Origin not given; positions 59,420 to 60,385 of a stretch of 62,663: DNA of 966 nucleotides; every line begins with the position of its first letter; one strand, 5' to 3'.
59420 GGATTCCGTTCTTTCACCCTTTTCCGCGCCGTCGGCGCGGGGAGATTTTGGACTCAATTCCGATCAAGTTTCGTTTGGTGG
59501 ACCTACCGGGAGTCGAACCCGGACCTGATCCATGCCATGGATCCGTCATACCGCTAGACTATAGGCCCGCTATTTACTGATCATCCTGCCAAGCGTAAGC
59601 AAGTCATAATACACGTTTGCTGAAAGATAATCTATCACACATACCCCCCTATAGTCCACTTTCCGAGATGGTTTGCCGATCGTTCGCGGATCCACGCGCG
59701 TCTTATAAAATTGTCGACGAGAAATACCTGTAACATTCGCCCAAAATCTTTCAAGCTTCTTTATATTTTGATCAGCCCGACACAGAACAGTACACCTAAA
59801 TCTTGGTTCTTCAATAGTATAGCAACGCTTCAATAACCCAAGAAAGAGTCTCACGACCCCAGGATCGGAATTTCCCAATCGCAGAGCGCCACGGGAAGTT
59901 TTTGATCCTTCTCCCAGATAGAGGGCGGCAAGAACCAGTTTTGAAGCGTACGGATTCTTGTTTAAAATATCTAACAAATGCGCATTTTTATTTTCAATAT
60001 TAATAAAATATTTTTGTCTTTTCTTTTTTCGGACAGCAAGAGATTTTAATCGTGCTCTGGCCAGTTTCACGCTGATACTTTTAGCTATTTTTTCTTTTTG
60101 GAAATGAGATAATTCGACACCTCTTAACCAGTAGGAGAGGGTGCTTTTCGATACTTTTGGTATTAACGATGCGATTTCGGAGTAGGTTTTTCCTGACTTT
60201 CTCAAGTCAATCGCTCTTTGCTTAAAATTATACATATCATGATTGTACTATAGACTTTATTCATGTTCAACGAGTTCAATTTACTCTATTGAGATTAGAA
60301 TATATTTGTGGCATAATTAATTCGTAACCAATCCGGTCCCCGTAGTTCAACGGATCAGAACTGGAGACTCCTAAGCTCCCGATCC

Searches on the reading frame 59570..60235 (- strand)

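Call 14: search_protein_families(library=pfam, proteins=[window:59570-60235:-], max_evalue=0.01)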
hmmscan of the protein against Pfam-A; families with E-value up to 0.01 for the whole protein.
window:59570-60235:- (221 aa): 1 family
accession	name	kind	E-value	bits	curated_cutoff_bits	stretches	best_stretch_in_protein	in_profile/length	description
PF13384.12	HTH_23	-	5.8e-05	23.2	24.6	1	5-39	7-40/50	Homeodomain-like domain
